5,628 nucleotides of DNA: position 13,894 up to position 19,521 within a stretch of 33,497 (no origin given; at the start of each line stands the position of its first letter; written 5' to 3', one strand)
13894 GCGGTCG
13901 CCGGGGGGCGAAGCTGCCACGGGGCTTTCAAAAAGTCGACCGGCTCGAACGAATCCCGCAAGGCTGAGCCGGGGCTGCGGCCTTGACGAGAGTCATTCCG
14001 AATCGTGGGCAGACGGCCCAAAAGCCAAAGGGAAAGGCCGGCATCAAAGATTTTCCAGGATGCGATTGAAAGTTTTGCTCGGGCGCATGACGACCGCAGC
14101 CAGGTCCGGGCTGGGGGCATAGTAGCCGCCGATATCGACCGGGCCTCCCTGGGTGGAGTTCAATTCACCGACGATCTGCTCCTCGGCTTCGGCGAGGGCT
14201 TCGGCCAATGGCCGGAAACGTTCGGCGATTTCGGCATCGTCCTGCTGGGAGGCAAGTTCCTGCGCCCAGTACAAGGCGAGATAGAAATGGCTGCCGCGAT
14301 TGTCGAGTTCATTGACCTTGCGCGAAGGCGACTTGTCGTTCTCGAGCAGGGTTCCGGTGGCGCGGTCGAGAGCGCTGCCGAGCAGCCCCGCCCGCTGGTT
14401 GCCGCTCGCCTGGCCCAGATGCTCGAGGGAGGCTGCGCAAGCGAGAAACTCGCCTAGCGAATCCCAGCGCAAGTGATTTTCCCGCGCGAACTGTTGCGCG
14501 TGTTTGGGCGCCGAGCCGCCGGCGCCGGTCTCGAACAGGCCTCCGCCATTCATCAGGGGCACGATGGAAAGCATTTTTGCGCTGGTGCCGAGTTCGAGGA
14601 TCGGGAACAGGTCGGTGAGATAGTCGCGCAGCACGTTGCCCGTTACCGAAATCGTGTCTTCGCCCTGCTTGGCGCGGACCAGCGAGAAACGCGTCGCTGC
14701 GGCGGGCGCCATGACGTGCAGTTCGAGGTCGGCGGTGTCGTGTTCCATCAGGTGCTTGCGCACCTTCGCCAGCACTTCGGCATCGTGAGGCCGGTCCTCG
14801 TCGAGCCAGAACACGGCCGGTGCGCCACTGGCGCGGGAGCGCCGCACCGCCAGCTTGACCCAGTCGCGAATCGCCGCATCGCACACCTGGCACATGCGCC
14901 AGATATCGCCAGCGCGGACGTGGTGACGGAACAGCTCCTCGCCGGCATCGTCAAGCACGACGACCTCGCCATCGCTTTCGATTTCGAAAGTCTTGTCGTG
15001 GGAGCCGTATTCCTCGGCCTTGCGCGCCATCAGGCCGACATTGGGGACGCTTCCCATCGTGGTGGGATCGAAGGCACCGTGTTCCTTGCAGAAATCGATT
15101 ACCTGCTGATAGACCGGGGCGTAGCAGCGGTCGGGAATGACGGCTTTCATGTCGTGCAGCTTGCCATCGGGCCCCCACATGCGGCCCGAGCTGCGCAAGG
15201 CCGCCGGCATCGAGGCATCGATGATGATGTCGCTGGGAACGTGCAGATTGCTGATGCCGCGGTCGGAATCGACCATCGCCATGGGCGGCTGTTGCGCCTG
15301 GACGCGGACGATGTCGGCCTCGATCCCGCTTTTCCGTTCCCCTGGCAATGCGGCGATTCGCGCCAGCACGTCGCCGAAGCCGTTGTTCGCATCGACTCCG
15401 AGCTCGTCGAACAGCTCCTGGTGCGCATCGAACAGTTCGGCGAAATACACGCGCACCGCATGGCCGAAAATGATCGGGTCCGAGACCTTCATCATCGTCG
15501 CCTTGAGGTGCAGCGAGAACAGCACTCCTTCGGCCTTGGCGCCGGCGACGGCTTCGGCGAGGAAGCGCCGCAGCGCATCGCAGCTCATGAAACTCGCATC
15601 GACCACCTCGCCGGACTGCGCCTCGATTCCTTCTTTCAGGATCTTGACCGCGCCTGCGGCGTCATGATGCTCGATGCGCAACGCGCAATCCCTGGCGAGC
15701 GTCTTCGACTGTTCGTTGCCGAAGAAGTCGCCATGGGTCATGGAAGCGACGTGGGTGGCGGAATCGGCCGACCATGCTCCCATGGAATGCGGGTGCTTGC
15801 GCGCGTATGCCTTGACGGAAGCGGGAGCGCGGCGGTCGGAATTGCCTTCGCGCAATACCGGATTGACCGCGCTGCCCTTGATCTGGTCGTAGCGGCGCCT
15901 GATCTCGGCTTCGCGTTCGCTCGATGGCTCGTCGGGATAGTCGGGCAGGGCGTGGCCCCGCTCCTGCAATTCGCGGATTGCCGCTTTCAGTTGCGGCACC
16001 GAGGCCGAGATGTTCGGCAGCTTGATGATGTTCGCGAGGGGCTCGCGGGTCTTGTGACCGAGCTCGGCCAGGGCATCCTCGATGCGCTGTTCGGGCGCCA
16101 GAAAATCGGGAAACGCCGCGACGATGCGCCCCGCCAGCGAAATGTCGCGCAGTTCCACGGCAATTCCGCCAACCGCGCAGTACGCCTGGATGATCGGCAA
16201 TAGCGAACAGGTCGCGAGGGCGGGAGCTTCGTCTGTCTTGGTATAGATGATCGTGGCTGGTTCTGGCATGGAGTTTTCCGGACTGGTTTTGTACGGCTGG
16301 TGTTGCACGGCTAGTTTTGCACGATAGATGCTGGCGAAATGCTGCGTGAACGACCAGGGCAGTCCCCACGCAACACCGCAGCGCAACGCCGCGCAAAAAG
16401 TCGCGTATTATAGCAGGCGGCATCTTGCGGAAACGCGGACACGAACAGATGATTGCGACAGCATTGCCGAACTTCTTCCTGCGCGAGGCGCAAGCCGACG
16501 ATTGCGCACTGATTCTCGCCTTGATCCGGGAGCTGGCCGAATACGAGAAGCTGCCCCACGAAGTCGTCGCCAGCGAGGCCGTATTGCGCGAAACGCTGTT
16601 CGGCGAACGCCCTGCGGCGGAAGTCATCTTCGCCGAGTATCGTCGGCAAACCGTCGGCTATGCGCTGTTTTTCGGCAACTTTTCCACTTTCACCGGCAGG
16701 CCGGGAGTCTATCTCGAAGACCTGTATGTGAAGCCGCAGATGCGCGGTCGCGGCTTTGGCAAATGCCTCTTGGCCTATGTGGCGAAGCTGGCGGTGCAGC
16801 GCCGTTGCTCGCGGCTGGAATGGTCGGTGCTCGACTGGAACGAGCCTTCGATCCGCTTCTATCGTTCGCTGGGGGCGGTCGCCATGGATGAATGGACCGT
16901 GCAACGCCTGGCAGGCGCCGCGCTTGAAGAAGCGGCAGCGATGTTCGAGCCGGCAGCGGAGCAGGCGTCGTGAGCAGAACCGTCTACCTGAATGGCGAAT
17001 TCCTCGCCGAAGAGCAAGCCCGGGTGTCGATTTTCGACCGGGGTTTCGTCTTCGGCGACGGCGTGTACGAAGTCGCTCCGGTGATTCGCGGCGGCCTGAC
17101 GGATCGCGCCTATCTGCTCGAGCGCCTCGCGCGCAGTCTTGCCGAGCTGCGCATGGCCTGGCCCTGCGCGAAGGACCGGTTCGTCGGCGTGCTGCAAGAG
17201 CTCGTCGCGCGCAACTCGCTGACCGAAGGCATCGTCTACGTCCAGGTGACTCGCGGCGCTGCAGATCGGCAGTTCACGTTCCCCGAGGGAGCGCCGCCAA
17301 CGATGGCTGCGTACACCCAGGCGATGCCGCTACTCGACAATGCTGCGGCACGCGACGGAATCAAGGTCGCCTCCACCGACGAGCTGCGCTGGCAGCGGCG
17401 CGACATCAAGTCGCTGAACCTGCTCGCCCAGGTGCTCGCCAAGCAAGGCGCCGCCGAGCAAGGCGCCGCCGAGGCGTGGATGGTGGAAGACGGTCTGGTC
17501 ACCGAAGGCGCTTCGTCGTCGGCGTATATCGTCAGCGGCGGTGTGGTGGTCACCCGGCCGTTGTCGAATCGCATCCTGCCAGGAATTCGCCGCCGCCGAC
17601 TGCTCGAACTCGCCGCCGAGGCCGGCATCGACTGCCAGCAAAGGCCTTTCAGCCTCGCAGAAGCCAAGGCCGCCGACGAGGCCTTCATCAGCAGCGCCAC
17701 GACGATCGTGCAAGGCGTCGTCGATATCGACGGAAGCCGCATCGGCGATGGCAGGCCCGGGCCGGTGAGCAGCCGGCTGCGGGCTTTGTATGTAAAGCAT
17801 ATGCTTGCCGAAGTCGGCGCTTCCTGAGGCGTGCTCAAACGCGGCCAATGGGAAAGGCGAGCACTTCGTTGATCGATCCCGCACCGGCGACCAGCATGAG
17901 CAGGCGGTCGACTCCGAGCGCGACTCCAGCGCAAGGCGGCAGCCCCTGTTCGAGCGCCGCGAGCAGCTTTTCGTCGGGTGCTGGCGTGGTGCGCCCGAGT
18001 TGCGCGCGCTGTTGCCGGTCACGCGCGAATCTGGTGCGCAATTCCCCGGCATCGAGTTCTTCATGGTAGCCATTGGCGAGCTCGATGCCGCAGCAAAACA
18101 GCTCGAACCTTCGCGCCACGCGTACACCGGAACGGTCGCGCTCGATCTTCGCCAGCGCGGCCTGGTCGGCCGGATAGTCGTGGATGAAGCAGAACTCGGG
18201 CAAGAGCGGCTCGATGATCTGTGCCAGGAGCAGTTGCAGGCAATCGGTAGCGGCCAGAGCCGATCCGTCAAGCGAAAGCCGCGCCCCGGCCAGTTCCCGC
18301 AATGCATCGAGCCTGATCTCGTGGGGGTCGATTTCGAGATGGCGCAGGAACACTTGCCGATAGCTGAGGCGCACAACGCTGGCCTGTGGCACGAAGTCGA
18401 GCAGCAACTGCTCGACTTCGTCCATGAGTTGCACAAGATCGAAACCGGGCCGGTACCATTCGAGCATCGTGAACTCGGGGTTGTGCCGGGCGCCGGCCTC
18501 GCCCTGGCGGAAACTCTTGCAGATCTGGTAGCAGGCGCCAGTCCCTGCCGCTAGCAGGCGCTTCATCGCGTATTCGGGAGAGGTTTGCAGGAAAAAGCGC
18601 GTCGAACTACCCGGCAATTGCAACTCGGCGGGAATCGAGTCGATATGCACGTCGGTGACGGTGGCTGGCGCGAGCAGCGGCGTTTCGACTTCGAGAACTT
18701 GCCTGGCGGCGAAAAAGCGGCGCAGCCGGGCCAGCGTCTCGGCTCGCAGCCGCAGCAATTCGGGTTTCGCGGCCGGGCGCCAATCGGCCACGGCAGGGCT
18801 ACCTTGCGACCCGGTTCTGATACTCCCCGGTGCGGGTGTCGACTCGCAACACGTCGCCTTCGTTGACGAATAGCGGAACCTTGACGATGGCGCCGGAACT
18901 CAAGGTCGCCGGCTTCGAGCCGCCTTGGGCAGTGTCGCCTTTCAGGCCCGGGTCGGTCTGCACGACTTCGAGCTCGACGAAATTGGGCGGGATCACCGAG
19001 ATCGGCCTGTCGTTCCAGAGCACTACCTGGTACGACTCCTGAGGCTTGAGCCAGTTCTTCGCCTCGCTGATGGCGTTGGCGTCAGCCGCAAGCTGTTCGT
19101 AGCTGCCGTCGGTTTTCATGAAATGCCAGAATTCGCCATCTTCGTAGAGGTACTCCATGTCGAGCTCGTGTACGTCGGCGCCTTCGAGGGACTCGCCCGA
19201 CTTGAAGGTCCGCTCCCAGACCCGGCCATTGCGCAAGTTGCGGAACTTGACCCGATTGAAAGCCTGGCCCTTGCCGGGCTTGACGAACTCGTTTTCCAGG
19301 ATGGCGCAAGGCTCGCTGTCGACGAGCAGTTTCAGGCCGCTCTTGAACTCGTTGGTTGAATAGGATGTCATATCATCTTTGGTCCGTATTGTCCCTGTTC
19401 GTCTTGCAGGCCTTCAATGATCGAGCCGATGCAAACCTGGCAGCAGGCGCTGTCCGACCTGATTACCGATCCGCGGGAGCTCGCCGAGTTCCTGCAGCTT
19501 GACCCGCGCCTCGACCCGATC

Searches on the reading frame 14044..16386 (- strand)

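Call 6: search_protein_families(library=pfam, proteins=[window:14044-16386:-], max_evalue=0.001)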
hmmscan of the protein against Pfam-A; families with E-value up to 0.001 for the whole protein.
window:14044-16386:- (780 aa): 1 family
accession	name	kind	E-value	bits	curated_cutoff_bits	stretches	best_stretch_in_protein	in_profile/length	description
PF03971.19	IDH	-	0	1239.6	25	1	45-778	1-734/734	Monomeric isocitrate dehydrogenase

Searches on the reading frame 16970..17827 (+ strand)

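Call 96: search_protein_families(library=pfam, proteins=[window:16970-17827:+], max_evalue=0.001)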
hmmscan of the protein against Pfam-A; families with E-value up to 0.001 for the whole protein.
window:16970-17827:+ (285 aa): 1 family
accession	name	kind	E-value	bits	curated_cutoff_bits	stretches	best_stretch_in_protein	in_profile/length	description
PF01063.24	Aminotran_4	-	3.3e-43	148.6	28.5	1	31-251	1-221/223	Amino-transferase class IV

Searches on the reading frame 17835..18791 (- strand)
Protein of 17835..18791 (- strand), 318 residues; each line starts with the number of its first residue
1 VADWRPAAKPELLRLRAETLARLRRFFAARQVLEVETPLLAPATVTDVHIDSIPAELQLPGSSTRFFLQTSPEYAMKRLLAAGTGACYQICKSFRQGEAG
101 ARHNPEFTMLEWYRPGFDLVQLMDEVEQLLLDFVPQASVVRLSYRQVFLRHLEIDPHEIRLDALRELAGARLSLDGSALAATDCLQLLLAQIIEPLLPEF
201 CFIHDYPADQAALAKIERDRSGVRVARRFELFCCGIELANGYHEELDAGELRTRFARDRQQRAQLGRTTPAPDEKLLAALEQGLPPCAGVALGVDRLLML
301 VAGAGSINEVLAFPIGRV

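Call 8: search_protein_families(library=pfam, proteins=[window:17835-18791:-], max_evalue=0.001)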
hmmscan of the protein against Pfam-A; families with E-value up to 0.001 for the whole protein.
window:17835-18791:- (318 aa): 1 family
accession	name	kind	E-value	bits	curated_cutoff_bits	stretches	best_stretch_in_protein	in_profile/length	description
PF00152.25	tRNA-synt_2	-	5.6e-48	164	25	1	4-314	13-305/308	tRNA synthetases class II (D, K and N)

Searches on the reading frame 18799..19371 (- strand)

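Call 8: search_protein_families(library=pfam, proteins=[window:18799-19371:-], max_evalue=0.001)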
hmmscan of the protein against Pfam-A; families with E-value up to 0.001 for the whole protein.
window:18799-19371:- (190 aa): 3 families
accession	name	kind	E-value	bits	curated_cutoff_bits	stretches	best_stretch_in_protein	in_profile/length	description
PF09285.17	Elong-fact-P_C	-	3.1e-26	91.3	25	1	132-187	1-56/56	Elongation factor P, C-terminal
PF08207.18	EFP_N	-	1.6e-24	86.1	23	1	5-62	1-58/58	Elongation factor P (EF-P) KOW-like domain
PF01132.26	EFP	-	2.3e-17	63.1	27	1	71-124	2-54/54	Elongation factor P (EF-P) OB domain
